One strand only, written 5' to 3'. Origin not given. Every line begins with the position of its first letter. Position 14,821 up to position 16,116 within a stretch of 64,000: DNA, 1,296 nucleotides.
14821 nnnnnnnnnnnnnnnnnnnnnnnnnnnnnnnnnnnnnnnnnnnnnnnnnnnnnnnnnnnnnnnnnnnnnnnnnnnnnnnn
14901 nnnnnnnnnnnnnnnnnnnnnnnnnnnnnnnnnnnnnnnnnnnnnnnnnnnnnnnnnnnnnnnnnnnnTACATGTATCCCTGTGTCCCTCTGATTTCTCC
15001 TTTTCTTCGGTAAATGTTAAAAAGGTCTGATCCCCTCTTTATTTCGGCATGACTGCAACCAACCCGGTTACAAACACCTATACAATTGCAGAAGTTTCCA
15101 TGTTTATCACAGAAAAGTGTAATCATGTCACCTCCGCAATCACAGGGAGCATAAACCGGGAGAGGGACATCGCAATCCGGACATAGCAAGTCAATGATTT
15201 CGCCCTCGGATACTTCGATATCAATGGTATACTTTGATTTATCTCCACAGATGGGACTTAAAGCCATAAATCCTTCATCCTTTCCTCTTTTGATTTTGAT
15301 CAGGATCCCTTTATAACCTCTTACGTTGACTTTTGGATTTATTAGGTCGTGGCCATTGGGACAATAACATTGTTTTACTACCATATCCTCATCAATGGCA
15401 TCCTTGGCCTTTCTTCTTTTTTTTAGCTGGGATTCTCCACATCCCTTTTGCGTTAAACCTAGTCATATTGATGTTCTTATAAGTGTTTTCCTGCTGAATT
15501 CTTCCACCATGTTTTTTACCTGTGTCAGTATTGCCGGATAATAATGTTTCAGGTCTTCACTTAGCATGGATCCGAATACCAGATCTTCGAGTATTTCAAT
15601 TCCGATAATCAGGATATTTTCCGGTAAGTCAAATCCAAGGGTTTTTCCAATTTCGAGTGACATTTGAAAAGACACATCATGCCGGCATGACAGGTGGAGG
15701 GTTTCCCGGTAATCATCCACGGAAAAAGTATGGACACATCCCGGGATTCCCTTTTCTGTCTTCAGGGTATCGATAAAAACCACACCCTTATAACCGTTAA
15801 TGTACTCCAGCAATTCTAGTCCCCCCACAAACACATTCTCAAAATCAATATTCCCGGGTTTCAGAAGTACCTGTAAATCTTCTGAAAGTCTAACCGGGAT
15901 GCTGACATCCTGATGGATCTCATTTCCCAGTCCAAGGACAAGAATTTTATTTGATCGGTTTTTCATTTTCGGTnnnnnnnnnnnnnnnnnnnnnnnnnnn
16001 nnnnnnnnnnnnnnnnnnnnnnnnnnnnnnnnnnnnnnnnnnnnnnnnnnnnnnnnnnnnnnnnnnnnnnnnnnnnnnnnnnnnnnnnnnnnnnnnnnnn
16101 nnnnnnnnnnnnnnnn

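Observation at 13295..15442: Uncharacterised Cys-rich protein and SDR-fusion protein translationally coupled at the 3' end of the hydrogenase operon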

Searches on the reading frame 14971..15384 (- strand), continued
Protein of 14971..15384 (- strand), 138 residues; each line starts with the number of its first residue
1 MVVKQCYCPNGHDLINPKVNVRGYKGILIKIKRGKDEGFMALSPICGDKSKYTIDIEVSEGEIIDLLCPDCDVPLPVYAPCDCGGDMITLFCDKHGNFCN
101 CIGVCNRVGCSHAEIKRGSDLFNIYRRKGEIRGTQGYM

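Call 65: search_protein_families(library=pfam, alignment_id=A1, max_evalue=5)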
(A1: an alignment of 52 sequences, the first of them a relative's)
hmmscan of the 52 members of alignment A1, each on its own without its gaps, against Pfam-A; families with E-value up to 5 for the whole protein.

A. member 1, P0002 (165 aa): 1 family
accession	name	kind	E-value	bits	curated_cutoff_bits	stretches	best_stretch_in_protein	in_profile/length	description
PF23454.1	Zn_ribbon_Brz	-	1.4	10.1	27.9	1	20-41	32-53/58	Transcriptional regulator Brz zinc beta ribbon domain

B. families by the number of members that match (of 52 scanned): 19 families
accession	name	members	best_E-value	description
PF07191.17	Zn_ribbon_6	14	0.0005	Double zinc ribbon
PF23454.1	Zn_ribbon_Brz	11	0.029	Transcriptional regulator Brz zinc beta ribbon domain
PF21344.3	Zn_ribbon_LysW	6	0.0031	Alpha-aminoadipate carrier protein LysW-like, globular domain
PF22747.2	Zn_ribbon_DUF2089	2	0.0045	DUF2089 zinc ribbon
PF23548.1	Zn_ribbon_FGT1_2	2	0.0057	FORGETTER1 second zinc ribbon domain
PF14205.11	Cys_rich_KTR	2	0.01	Cysteine-rich KTR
PF08882.16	Acetone_carb_G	2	0.21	Acetone carboxylase gamma subunit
PF25214.1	HVO_B0008_N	2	0.22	HVO_B0008 N-terminal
PF04159.19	NB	2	0.22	NB glycoprotein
PF07754.17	HVO_2753_ZBP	1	0.026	Small zinc finger protein HVO_2753-like, Zn-binding pocket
PF03966.22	Trm112p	1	0.042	Trm112p-like protein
PF14353.12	CpXC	1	0.06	CpXC protein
PF17433.7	Glyco_hydro_49N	1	0.073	Glycosyl hydrolase family 49 N-terminal Ig-like domain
PF13216.11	DUF4024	1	0.089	Protein of unknown function (DUF4024)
PF11781.13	Zn_ribbon_RRN7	1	0.093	Zinc-finger of RNA-polymerase I-specific TFIIB, Rrn7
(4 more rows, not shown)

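Call 66: search_solved_structures(query=A1, max_evalue=10)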
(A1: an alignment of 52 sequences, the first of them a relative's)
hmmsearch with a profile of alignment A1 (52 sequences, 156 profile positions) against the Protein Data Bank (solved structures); distinct sequences matched with E-value up to 10: 3.
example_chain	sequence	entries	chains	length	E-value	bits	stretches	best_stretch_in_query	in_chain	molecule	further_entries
2jne_A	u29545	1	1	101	0.41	13.4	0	86-115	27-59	Hypothetical protein yfgJ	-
2jrp_A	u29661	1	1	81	1.2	11.9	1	31-45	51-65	Putative cytoplasmic protein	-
7v8f_B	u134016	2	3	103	1.9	11.2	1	71-99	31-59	E3 ubiquitin-protein ligase RNF31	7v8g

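Call 71: find_homologous_proteins(query=A1, max_evalue=0.001)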
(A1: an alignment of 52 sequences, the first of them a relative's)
Query A1 (52 sequences) (165 aa, profile of the alignment): 282 proteins with E <= 0.001 among 1373 candidates; the best 120 are listed.
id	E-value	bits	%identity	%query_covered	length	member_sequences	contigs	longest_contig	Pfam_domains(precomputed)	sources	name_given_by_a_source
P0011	1.3e-69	251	80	100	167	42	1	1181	-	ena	-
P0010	1.4e-69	251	84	100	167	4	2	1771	-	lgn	-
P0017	1.7e-69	250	70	100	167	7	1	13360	-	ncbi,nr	ncbi:MAG: hypothetical protein AMS27_11690 [Bacteroides sp. SM23_62_1]|nr:MAG: hypothetical protein 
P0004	2.2e-69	250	93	100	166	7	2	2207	-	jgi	jgi:hypothetical protein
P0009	2.4e-69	250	85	100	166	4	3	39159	-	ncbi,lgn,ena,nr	ncbi:MAG TPA: hypothetical protein ENI20_08950 [Bacteroides sp.]|nr:hypothetical protein [Bacteroide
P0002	2.5e-69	250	100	100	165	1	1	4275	-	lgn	-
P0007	3.7e-69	249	86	100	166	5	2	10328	-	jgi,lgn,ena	jgi:hypothetical protein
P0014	3.9e-69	249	71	99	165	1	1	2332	-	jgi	jgi:hypothetical protein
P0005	6.3e-69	248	91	100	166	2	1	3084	-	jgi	jgi:hypothetical protein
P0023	6.4e-69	248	68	99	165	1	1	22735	-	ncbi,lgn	-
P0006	1.4e-68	247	90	100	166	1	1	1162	-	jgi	jgi:hypothetical protein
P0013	1.8e-68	247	73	100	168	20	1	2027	-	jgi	jgi:hypothetical protein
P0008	1.9e-68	247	85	100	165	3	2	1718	-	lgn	-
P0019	2.1e-68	247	69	100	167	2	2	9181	-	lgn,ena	-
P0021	6.2e-68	245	72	100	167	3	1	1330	-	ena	-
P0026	6.6e-68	245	66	99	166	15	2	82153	-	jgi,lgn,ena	-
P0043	4.2e-66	239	46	90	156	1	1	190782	-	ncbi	ncbi:MAG: hypothetical protein V1720_04590 [bacterium]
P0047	4.7e-64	233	50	90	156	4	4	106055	-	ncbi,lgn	-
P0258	4.3e-62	226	46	92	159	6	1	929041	-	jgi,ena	-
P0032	8.2e-62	225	53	94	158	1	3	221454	-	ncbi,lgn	-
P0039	1.9e-60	221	46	94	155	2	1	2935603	-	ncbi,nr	ncbi:MAG: hypothetical protein JSV24_03400 [Bacteroidales bacterium]|nr:MAG: hypothetical protein JS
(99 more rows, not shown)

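Call 78: find_encoding_contigs(protein=P0258, flank=10000, max_places=1)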
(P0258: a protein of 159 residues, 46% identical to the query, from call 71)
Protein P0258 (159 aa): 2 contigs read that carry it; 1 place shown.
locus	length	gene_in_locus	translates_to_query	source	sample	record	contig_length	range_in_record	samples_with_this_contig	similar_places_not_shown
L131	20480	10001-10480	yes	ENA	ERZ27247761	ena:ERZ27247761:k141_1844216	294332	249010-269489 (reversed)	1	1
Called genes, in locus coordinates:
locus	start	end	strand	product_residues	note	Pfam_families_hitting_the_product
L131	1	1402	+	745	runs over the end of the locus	PF18072:FGAR-AT_linker, PF00586:AIRS, PF02769:AIRS_C, PF00586:AIRS, PF02769:AIRS_C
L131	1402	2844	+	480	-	PF13230:GATase_4 (weak), PF13522:GATase_6, PF13537:GATase_7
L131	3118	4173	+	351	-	PF00586:AIRS, PF02769:AIRS_C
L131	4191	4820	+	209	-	PF00551:Formyl_trans_N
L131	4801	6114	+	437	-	PF03446:NAD_binding_2, PF03721:UDPG_MGDP_dh_N, PF00984:UDPG_MGDP_dh, PF03720:UDPG_MGDP_dh_C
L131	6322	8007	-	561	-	PF13620:CarboxypepD_reg, PF13715:CarbopepD_reg_2, PF14686:fn3_3 (faint), PF22842:Pel9A-like_beta_helix, PF13229:Beta_helix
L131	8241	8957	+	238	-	PF14371:DUF4412 (weak)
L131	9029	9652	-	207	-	-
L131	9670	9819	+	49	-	-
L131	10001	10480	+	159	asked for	-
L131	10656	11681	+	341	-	PF01180:DHO_dh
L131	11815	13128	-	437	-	PF00025:Arf (faint)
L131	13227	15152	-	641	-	-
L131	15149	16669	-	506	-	PF01943:Polysacc_synt, PF13440:Polysacc_synt_3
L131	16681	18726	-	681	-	PF00884:Sulfatase, PF01663:Phosphodiest (faint), PF02995:DUF229 (faint)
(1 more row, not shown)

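Call 82: search_protein_families(library=pfam, proteins=[L049:10594-11076:-, L049:13100-14839:-, L049:14998-16095:-], max_evalue=0.0001)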
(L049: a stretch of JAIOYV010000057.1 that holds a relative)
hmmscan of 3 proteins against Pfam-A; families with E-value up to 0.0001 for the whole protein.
L049:10594-11076:- (160 aa): 1 family
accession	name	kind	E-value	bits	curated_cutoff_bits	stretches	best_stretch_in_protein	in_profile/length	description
PF01750.23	HycI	-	1.1e-07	32.2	23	1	41-152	17-128/130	Hydrogenase maturation protease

L049:13100-14839:- (579 aa): 3 families
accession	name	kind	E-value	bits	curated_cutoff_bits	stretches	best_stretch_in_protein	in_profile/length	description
PF00246.29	Peptidase_M14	-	1.7e-56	192.4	21.6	1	125-390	2-285/286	Zinc carboxypeptidase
PF18962.6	Por_Secre_tail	-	3.8e-07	30.7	27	1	500-568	1-66/75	Secretion system C-terminal sorting domain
PF13620.12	CarboxypepD_reg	-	8e-06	26.6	32.3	1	404-481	3-81/82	Carboxypeptidase regulatory-like domain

L049:14998-16095:- (365 aa): 2 families
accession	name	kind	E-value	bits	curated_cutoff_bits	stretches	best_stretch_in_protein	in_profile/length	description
PF06071.19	YchF-GTPase_C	-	1.8e-39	134.2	27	1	281-364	1-84/84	Protein of unknown function (DUF933)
PF01926.29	MMR_HSR1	-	5.7e-18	65.5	21.9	1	5-115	2-92/113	50S ribosome-binding GTPase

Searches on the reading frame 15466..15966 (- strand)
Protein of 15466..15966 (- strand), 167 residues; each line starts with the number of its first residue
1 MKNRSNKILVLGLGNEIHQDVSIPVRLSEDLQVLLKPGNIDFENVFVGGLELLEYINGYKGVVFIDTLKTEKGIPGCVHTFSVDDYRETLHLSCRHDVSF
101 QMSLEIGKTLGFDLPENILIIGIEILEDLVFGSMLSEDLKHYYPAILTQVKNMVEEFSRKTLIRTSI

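Call 3: search_protein_families(library=pfam, proteins=[window:15466-15966:-], max_evalue=0.1)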
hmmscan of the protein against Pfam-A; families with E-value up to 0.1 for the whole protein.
window:15466-15966:- (167 aa): 1 family
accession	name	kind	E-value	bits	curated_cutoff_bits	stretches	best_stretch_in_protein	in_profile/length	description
PF01750.23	HycI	-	3.8e-05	24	23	1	25-149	1-126/130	Hydrogenase maturation protease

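Call 4: search_protein_families(library=ncbifam, proteins=[window:15466-15966:-], max_evalue=0.1)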
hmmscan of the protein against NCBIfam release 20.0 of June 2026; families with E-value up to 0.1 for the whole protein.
window:15466-15966:- (167 aa): 5 families
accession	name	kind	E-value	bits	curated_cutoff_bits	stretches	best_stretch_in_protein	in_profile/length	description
TIGR00072.1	hydrog_prot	superfamily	3.1e-17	62.9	47.45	1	9-152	1-143/145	hydrogenase maturation protease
TIGR00140.1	hupD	subfamily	1.7e-11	44.3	151.8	1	8-156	1-149/151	HyaD/HybD family hydrogenase maturation endopeptidase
NF045519.1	NiFeSe_H2_mat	exception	2.8e-11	43.4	190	1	6-157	1-150/152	NiFeSe hydrogenase maturation protease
NF007777.0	PRK10466.1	equivalog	1e-06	28.6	190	1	7-161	2-156/164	HyaD/HybD family hydrogenase maturation endopeptidase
NF007616.0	PRK10264.1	equivalog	1.5e-05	24.7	261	1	6-145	4-144/195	hydrogenase 1 maturation protease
